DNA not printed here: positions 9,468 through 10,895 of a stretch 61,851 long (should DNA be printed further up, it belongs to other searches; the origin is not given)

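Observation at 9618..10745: Second, membrane-anchored paralogous cupredoxin fused to a duplicated CtaF-like module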

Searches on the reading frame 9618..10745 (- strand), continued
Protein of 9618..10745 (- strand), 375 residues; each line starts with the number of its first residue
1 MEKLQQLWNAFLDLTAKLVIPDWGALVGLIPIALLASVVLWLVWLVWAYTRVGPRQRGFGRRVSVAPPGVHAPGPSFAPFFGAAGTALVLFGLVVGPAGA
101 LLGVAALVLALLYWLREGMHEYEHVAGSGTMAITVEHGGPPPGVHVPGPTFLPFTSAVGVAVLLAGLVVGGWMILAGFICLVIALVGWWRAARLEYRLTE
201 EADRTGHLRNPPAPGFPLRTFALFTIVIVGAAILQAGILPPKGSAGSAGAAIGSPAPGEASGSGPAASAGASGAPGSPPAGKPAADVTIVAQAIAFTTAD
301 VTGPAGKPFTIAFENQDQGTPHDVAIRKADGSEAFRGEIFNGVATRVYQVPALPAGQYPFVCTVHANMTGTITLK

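Call 69: find_encoding_contigs(protein=P0486, flank=8000, max_places=2)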
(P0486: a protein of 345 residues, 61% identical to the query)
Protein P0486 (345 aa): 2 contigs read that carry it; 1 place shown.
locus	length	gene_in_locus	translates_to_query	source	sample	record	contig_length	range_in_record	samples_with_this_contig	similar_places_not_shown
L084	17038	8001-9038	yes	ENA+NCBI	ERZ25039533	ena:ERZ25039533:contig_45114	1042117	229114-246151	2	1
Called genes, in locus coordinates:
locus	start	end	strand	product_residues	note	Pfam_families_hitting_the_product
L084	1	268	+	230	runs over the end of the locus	PF04263:TPK_catalytic, PF04265:TPK_B1_binding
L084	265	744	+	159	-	PF08534:Redoxin, PF00578:AhpC-TSA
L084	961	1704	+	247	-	PF02585:PIG-L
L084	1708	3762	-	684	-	-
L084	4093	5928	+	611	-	PF14691:Fer4_20, PF07992:Pyr_redox_2, PF13450:NAD_binding_8 (weak), PF00037:Fer4 (weak), PF12838:Fer4_7, PF13187:Fer4_9 (weak), PF13484:Fer4_16, PF00037:Fer4, +6 more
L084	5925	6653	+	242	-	PF00033:Cytochrome_B, PF14358:DUF4405 (weak), PF13631:Cytochrom_B_N_2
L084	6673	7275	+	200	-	PF00032:Cytochrom_B_C (weak)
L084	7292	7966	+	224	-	PF00355:Rieske (weak)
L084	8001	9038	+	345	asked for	PF00034:Cytochrom_C, PF13442:Cytochrome_CBB3, PF13473:Cupredoxin_1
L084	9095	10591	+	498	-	PF24681:Kelch_KLHDC2_KLHL20_DRC7 (weak), PF24981:Beta-prop_ATRN-LZTR1 (faint), PF01344:Kelch_1 (faint), PF07646:Kelch_2 (faint), PF24996:NANM (faint), PF25210:Kelch_FKB95 (weak), PF13415:Beta-prop_FBX42 (weak), PF24681:Kelch_KLHDC2_KLHL20_DRC7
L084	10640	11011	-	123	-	PF00581:Rhodanese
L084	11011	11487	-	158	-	PF03745:DUF309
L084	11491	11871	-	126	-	PF09969:DUF2203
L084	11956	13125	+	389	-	PF00155:Aminotran_1_2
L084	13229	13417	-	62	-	-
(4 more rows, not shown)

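Call 79: find_encoding_contigs(protein=P0420, flank=3500, max_places=1)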
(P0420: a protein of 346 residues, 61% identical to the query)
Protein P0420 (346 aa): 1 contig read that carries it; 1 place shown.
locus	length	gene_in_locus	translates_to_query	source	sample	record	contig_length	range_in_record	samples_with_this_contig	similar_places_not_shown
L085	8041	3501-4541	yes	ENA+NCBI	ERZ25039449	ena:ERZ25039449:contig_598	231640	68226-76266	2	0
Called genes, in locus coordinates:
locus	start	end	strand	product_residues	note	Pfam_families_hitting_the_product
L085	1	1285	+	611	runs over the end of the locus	PF12797:Fer4_2 (faint), PF14691:Fer4_20, PF07992:Pyr_redox_2, PF13450:NAD_binding_8 (weak), PF00037:Fer4 (weak), PF12838:Fer4_7, PF13187:Fer4_9, PF00037:Fer4, +6 more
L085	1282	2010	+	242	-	PF00033:Cytochrome_B, PF14358:DUF4405 (weak), PF13631:Cytochrom_B_N_2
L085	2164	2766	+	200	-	PF00032:Cytochrom_B_C (weak)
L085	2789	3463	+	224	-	PF00355:Rieske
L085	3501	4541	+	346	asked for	PF13442:Cytochrome_CBB3, PF00034:Cytochrom_C (weak), PF13473:Cupredoxin_1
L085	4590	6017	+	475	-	PF07646:Kelch_2 (faint), PF13415:Beta-prop_FBX42 (faint), PF24681:Kelch_KLHDC2_KLHL20_DRC7, PF01344:Kelch_1 (faint), PF25210:Kelch_FKB95 (faint), PF24996:NANM (faint)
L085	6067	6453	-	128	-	PF00581:Rhodanese (weak)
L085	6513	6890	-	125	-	PF09969:DUF2203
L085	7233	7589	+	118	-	-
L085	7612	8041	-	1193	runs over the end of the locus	PF12773:DZR, PF13240:Zn_Ribbon_1 (weak), PF13248:Zn_ribbon_3 (faint), PF24463:DUF7577 (faint), PF00211:Guanylate_cyc, PF13191:AAA_16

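Call 80: find_encoding_contigs(protein=P0395, flank=3500, max_places=1)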
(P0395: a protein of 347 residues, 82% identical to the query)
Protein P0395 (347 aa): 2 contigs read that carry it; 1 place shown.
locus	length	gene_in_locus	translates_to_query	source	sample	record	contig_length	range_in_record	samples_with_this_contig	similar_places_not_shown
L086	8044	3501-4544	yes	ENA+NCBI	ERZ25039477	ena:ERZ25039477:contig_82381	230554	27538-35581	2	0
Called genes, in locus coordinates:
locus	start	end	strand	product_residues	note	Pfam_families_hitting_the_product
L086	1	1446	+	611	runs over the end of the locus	PF12797:Fer4_2 (faint), PF14691:Fer4_20, PF07992:Pyr_redox_2, PF00037:Fer4 (weak), PF12838:Fer4_7, PF13187:Fer4_9, PF13484:Fer4_16, PF00037:Fer4, +5 more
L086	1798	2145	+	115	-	PF00033:Cytochrome_B, PF13631:Cytochrom_B_N_2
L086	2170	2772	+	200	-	PF00032:Cytochrom_B_C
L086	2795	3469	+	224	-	PF00355:Rieske (weak)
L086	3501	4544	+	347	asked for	PF13442:Cytochrome_CBB3, PF00034:Cytochrom_C (weak), PF13473:Cupredoxin_1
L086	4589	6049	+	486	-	PF07646:Kelch_2 (faint), PF24681:Kelch_KLHDC2_KLHL20_DRC7, PF25852:DUF6242_C (faint), PF01344:Kelch_1 (faint), PF24996:NANM (faint), PF25210:Kelch_FKB95 (faint), PF13415:Beta-prop_FBX42, PF24681:Kelch_KLHDC2_KLHL20_DRC7, +1 more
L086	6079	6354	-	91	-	PF00581:Rhodanese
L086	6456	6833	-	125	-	PF09969:DUF2203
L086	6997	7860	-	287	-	PF04886:PT (faint)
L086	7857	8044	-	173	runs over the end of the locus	-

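Call 81: find_encoding_contigs(protein=P0391, flank=3500, max_places=1)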
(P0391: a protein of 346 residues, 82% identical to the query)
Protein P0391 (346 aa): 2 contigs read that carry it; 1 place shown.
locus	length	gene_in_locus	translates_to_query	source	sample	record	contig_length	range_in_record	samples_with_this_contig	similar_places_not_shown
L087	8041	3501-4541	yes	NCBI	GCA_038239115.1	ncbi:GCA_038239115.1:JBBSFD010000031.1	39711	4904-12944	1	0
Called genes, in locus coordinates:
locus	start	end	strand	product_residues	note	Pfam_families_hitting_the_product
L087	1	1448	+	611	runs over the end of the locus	PF14691:Fer4_20, PF07992:Pyr_redox_2, PF01266:DAO (weak), PF13450:NAD_binding_8 (weak), PF12838:Fer4_7, PF13187:Fer4_9, PF13484:Fer4_16, PF00037:Fer4, +8 more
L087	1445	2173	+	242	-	PF00033:Cytochrome_B, PF14358:DUF4405 (weak), PF13631:Cytochrom_B_N_2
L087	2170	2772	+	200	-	PF00032:Cytochrom_B_C (weak)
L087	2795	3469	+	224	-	PF00355:Rieske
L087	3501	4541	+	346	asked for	PF13442:Cytochrome_CBB3, PF00034:Cytochrom_C (weak), PF13473:Cupredoxin_1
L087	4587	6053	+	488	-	PF13415:Beta-prop_FBX42 (faint), PF24681:Kelch_KLHDC2_KLHL20_DRC7, PF25852:DUF6242_C (faint), PF01344:Kelch_1 (faint), PF24996:NANM (faint), PF25210:Kelch_FKB95 (faint), PF24681:Kelch_KLHDC2_KLHL20_DRC7 (weak)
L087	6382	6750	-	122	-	PF00581:Rhodanese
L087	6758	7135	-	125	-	PF09969:DUF2203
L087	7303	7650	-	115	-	-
